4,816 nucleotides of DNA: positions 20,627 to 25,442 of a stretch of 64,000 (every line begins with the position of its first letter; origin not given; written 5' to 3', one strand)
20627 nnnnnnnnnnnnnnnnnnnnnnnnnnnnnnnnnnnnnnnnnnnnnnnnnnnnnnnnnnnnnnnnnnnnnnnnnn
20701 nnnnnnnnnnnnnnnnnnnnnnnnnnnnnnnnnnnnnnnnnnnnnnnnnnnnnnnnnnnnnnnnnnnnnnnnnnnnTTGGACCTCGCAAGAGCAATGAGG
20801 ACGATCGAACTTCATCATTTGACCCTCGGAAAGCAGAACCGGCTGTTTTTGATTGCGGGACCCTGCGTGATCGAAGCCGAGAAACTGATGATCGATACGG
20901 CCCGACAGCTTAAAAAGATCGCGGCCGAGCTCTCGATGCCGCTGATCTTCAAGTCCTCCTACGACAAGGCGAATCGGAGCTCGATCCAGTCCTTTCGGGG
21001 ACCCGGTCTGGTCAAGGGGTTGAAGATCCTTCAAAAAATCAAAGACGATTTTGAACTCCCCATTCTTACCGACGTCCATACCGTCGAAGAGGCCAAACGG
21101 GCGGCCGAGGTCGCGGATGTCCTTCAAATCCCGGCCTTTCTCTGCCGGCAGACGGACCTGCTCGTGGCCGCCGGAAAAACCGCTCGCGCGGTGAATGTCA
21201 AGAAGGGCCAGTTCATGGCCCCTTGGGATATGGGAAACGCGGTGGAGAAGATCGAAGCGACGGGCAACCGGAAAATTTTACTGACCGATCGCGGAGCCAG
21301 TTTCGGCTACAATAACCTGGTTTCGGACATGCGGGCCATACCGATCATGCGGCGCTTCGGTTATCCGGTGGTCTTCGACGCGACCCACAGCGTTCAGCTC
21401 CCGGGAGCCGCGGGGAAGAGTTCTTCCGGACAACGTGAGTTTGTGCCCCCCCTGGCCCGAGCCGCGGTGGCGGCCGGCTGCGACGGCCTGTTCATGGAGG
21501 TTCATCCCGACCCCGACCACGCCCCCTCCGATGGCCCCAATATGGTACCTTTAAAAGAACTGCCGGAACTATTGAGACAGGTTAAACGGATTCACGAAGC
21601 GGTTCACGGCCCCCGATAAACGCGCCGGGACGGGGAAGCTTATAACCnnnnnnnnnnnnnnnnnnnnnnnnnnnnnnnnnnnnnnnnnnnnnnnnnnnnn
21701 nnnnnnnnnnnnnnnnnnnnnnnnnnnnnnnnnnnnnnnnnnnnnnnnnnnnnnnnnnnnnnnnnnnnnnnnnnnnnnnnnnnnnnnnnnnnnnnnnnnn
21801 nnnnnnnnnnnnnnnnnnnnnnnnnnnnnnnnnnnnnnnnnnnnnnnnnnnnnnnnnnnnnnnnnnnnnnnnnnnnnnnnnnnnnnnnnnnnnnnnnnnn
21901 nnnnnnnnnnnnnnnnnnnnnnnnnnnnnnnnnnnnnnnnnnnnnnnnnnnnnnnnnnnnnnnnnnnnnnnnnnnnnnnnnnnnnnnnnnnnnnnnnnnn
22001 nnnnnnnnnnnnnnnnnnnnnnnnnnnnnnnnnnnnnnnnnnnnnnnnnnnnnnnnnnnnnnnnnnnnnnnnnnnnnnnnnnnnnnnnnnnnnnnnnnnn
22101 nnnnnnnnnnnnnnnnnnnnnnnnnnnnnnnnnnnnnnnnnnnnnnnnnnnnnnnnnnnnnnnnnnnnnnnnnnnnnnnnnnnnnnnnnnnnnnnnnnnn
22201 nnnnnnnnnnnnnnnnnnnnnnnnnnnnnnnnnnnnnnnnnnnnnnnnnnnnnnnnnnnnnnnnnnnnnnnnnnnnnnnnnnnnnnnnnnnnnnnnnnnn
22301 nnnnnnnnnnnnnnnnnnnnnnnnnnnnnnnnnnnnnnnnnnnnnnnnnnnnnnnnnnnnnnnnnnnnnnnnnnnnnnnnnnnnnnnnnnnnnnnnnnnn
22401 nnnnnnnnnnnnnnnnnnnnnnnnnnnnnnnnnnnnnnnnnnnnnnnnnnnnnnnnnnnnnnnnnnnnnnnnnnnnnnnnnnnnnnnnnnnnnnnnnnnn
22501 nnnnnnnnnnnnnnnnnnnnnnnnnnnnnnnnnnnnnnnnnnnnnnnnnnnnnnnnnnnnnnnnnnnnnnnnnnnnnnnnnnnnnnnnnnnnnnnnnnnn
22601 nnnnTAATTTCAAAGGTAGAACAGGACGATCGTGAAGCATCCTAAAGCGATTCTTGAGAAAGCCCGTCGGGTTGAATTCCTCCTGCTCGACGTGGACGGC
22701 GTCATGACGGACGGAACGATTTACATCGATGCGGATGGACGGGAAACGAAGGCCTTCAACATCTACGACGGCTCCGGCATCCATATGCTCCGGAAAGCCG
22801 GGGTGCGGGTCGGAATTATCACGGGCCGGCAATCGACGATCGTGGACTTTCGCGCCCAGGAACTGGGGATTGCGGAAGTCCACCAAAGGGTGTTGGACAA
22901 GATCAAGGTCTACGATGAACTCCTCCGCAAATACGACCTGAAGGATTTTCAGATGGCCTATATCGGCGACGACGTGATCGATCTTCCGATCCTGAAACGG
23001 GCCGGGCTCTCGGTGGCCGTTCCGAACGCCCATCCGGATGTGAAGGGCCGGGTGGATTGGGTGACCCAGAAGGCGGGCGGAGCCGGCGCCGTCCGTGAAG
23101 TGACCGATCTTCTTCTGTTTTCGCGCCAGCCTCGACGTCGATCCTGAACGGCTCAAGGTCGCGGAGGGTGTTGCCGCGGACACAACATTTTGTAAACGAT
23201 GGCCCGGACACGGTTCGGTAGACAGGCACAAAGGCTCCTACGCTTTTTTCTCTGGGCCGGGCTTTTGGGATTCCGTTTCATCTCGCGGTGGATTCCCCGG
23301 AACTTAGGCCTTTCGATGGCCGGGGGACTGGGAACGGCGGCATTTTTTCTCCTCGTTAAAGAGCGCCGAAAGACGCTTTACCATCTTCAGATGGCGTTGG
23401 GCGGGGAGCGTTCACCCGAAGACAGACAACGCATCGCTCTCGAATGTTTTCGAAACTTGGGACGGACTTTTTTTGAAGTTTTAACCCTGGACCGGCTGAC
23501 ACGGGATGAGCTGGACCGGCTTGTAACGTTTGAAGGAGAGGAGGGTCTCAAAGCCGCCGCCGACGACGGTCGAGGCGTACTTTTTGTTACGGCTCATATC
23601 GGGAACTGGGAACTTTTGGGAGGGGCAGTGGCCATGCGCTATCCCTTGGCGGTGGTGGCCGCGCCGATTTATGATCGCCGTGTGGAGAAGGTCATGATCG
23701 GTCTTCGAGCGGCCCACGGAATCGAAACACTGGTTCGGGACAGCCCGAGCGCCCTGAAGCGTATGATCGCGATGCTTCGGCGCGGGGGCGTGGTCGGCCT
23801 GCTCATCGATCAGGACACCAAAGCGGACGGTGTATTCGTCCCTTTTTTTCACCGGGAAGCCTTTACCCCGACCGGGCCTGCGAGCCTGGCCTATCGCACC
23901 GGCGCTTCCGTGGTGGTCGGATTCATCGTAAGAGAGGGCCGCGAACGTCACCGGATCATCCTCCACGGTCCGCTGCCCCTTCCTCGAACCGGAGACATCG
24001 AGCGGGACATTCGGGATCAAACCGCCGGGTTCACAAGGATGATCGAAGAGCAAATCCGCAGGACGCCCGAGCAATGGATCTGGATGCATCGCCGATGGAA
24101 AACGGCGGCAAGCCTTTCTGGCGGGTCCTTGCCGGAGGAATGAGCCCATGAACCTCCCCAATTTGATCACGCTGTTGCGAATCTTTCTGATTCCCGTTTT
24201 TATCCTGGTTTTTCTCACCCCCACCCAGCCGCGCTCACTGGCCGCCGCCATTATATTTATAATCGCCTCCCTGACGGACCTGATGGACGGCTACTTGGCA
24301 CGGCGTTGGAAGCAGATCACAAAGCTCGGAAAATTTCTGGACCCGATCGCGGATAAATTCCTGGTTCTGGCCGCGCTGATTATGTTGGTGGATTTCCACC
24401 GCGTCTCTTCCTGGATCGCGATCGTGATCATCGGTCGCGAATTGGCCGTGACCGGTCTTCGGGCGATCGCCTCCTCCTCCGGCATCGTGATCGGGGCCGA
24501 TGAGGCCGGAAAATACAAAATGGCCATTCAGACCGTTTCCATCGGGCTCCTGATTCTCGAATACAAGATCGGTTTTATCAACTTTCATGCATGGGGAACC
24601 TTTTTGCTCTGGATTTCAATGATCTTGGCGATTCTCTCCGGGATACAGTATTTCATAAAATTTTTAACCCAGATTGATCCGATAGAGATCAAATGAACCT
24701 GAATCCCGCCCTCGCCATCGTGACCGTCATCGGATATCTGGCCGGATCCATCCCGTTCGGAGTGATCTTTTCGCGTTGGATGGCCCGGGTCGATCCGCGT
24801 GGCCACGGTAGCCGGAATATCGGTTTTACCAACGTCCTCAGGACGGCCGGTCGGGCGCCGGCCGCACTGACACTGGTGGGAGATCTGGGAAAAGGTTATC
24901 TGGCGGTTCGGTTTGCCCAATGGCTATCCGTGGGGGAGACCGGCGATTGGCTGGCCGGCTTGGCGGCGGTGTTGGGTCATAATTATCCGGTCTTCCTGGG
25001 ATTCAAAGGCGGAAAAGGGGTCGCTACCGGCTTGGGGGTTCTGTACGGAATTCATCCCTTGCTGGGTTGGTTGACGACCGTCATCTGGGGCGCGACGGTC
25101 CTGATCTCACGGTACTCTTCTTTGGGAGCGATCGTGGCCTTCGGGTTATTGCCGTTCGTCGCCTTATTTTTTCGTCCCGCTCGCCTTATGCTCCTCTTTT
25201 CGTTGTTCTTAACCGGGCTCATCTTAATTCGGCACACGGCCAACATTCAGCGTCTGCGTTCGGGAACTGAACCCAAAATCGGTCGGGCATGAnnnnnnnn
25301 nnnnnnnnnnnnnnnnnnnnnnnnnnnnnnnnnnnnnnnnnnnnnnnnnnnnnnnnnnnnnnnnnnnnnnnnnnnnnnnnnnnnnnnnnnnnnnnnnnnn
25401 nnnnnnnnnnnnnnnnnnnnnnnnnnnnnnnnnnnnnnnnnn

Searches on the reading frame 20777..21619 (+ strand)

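Call 17: search_protein_families(library=pfam, proteins=[window:20777-21619:+], max_evalue=0.0001)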
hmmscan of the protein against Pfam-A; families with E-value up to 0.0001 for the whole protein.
window:20777-21619:+ (280 aa): 1 family
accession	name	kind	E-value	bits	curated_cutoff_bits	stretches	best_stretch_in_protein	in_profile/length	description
PF00793.26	DAHP_synth_1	-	4.3e-78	262.4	25.5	1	15-275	10-267/270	DAHP synthetase I family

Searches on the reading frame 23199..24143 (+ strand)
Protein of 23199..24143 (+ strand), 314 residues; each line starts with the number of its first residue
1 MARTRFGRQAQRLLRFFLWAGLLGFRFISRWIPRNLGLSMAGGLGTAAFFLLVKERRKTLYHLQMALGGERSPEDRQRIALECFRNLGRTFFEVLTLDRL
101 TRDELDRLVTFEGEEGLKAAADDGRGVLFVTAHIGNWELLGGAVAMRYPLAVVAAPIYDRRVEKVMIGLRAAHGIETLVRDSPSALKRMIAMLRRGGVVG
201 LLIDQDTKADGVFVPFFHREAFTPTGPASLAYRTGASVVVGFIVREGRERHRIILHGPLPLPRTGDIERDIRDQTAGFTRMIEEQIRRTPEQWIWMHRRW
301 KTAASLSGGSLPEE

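Call 17: search_protein_families(library=pfam, proteins=[window:23199-24143:+], max_evalue=0.0001)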
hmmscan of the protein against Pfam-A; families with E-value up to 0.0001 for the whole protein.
window:23199-24143:+ (314 aa): 1 family
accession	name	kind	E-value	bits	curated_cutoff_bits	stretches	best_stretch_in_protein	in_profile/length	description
PF03279.18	Lip_A_acyltrans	-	4.7e-54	184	22.3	1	9-302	7-295/295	Bacterial lipid A biosynthesis acyltransferase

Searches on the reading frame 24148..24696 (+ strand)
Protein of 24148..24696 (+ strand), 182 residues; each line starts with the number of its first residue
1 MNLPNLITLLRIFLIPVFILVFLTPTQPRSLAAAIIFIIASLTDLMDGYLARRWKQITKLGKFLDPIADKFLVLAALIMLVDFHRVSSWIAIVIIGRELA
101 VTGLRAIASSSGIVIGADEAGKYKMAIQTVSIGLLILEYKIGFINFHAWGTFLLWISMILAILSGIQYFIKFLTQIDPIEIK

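Call 17: search_protein_families(library=pfam, proteins=[window:24148-24696:+], max_evalue=0.0001)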
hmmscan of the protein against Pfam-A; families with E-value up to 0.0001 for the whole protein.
window:24148-24696:+ (182 aa): 1 family
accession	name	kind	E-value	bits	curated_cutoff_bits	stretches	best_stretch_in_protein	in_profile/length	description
PF01066.26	CDP-OH_P_transf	-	8.3e-45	153.3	22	1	1-162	1-151/152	CDP-alcohol phosphatidyltransferase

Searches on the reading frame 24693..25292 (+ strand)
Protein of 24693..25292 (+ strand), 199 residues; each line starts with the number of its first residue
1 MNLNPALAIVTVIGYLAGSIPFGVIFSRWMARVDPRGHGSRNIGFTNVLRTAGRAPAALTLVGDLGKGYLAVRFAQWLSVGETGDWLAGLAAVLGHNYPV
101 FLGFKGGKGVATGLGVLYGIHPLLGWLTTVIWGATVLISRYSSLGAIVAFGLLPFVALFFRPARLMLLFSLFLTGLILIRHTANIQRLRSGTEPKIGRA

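Call 17: search_protein_families(library=pfam, proteins=[window:24693-25292:+], max_evalue=0.0001)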
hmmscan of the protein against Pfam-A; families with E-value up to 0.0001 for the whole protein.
window:24693-25292:+ (199 aa): 1 family
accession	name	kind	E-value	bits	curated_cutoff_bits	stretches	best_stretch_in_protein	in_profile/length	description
PF02660.20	G3P_acyltransf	-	6.8e-54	182.8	24.1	1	13-188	1-164/164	Glycerol-3-phosphate acyltransferase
